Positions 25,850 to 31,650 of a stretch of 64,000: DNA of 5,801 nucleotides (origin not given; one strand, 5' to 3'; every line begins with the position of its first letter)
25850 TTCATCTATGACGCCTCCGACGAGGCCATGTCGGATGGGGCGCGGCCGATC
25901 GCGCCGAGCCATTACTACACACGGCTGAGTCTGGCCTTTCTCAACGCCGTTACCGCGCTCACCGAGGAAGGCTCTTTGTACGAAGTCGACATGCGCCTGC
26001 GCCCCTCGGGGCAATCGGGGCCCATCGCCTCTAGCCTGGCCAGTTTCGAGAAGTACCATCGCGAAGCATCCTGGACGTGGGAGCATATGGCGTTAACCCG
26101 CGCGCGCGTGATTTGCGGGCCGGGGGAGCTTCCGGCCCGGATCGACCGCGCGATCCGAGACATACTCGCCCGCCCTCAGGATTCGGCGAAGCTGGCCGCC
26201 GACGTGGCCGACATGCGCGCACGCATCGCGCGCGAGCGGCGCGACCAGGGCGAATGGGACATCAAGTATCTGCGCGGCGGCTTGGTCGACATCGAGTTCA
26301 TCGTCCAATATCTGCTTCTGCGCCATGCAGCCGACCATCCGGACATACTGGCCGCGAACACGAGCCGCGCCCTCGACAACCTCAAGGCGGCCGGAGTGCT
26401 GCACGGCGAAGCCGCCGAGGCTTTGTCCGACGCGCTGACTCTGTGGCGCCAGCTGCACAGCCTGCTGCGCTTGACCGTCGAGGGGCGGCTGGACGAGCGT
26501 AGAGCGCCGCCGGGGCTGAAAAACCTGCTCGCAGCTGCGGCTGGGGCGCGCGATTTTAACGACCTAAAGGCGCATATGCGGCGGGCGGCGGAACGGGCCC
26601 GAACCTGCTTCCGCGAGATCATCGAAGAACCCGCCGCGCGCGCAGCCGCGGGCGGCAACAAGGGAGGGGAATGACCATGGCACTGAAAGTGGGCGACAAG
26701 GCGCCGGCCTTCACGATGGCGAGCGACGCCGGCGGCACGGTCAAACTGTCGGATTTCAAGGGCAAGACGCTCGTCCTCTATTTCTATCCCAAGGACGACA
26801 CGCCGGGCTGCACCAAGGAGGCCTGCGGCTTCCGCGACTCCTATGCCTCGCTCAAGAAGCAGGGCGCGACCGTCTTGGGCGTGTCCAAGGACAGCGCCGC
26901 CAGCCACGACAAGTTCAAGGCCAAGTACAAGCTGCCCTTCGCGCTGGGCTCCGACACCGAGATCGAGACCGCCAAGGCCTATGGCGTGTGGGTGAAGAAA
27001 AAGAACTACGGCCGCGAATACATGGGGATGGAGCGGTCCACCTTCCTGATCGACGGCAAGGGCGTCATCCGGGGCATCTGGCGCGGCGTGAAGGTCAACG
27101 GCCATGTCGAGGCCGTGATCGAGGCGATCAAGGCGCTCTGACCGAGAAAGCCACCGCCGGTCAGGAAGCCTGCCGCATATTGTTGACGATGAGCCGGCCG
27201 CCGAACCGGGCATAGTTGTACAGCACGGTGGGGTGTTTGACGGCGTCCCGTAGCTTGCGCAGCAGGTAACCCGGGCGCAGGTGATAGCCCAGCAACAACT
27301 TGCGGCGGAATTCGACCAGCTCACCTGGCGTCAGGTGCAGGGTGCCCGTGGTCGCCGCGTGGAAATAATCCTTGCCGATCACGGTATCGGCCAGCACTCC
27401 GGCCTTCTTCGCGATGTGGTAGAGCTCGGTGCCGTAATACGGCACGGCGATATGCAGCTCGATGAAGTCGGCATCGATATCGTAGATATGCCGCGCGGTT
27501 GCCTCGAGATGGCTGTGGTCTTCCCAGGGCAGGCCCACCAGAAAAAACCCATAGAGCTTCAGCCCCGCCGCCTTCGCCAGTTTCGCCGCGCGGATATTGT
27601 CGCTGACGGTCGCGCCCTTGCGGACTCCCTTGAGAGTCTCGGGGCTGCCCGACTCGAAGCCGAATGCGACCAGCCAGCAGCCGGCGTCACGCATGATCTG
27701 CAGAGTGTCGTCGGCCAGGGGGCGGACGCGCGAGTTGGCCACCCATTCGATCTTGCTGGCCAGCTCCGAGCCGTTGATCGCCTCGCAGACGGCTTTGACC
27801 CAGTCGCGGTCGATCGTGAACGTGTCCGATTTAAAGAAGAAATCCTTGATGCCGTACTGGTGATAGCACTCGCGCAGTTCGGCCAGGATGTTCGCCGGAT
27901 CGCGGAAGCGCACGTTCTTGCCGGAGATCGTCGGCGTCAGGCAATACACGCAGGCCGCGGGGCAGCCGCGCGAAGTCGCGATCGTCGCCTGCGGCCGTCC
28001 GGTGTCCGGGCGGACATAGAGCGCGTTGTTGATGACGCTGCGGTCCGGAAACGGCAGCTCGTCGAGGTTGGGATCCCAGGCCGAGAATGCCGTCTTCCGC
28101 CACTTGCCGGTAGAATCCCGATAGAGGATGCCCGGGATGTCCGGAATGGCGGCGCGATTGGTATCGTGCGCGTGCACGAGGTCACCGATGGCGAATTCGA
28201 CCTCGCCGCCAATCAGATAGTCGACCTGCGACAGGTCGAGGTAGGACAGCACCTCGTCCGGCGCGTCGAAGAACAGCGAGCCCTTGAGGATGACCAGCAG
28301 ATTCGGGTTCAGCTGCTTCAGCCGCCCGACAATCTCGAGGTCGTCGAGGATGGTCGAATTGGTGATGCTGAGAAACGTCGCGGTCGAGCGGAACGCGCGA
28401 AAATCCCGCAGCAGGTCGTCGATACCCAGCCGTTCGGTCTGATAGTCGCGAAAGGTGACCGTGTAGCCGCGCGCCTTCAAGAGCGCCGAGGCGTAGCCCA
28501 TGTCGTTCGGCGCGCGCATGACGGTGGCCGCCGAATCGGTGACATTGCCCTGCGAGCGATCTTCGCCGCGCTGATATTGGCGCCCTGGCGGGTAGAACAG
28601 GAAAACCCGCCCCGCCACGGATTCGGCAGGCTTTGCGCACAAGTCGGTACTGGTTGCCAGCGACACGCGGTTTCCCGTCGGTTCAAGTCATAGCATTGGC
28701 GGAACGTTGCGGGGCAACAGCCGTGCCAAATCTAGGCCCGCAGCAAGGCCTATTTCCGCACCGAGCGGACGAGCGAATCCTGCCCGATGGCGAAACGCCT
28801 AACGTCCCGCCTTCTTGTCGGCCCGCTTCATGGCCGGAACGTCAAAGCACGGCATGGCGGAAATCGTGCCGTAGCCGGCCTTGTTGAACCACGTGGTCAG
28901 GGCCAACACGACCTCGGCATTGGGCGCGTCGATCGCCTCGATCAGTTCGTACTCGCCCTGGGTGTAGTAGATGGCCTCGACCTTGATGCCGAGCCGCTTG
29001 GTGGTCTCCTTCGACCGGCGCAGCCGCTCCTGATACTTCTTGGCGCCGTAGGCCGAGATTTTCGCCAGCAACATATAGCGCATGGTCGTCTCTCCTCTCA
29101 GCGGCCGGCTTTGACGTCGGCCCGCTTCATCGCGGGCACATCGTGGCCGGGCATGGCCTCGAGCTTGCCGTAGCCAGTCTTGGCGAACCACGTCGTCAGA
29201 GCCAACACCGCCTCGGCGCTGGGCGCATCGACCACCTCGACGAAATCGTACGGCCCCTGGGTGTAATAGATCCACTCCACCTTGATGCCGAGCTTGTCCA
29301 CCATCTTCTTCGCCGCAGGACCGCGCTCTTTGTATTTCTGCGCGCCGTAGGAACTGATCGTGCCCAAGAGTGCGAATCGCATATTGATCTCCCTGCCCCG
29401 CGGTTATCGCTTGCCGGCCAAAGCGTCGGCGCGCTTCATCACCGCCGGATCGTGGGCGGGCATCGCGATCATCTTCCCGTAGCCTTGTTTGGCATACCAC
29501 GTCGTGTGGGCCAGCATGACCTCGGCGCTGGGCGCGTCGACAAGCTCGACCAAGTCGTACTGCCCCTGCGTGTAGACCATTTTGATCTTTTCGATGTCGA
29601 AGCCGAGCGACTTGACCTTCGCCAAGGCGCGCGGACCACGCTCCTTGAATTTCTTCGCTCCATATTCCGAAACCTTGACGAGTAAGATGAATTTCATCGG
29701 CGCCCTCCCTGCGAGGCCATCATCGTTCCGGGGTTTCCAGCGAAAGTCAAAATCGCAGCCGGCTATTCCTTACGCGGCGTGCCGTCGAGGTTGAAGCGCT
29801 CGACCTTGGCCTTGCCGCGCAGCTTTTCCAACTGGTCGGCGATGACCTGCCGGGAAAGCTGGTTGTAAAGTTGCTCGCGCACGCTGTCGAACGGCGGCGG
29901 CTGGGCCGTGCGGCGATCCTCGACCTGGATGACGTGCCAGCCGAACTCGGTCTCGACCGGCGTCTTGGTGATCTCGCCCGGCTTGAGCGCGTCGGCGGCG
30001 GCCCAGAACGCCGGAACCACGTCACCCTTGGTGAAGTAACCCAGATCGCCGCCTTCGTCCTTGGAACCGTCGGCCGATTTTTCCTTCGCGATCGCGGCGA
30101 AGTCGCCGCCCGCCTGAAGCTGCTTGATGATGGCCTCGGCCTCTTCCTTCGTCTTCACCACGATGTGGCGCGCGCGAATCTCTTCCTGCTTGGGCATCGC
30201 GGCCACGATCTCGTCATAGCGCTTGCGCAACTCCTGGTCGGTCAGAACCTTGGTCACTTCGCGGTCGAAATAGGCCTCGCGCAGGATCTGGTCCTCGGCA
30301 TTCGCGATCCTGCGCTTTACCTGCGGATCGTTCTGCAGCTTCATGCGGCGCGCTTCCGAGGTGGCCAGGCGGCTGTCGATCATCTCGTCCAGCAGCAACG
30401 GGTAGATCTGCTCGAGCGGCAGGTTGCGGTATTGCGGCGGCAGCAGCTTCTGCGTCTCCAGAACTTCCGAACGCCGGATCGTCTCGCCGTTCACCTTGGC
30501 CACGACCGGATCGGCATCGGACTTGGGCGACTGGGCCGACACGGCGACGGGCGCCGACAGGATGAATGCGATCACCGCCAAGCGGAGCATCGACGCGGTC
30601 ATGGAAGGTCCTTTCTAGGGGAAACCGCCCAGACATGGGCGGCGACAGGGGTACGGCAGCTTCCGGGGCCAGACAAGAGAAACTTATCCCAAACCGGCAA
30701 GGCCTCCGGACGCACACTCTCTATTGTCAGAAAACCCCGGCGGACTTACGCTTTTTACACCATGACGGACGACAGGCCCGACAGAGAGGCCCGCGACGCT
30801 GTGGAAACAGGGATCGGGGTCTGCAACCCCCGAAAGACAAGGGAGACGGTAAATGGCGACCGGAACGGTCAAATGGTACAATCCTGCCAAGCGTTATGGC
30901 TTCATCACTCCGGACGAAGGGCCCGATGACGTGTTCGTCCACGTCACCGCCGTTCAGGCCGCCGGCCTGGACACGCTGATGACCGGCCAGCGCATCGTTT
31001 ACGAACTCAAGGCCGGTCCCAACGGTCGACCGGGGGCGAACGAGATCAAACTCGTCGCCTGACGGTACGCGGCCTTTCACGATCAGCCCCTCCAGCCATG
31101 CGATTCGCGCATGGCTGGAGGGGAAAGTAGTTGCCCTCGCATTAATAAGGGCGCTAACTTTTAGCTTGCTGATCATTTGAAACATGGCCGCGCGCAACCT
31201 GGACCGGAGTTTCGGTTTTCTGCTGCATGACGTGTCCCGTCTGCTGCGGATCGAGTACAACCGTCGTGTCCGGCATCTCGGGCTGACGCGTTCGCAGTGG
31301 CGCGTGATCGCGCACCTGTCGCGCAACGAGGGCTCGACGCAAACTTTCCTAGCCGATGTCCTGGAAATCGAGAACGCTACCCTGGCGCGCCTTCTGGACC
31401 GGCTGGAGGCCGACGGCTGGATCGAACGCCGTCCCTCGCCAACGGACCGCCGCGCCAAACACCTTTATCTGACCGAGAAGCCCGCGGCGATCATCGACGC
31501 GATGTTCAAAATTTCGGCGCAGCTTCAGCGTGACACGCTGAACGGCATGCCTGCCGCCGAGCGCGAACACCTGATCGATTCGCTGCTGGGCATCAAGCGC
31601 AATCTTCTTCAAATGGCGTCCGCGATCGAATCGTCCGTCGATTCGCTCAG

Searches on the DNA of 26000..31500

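Call 32: search_rna_families(source=window, start=26000, end=31500, threshold=evalue, max_evalue=1)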
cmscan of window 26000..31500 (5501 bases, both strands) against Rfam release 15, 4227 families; matches with E-value up to 1: 1.
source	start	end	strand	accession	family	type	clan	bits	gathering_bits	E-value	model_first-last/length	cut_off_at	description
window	30772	31122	+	RF01766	cspA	Cis-reg; thermoregulator;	-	25.4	78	0.0012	1-428/428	no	cspA thermoregulator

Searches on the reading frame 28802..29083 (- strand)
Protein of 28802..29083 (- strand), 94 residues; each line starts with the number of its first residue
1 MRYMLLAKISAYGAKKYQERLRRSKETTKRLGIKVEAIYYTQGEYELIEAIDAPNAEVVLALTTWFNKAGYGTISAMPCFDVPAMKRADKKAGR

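Call 3: search_protein_families(library=pfam, proteins=[window:28802-29083:-], max_evalue=0.1)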
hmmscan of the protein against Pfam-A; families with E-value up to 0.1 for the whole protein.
seq(94 aa): 3 families
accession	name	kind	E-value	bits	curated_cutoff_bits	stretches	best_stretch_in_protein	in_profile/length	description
PF08734.17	GYD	-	1.8e-10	41.1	31.4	1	3-87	1-89/91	GYD domain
PF01220.24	DHquinase_II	-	0.0043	17.2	23.3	1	10-75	19-80/138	Dehydroquinase class II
PF03629.24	SASA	-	0.051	13.6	24.8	1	13-50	101-135/226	Carbohydrate esterase, sialic acid-specific acetylesterase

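Call 4: search_protein_families(library=ncbifam, proteins=[window:28802-29083:-], max_evalue=0.1)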
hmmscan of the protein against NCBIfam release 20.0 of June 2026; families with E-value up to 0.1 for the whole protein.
seq(94 aa): 0 families
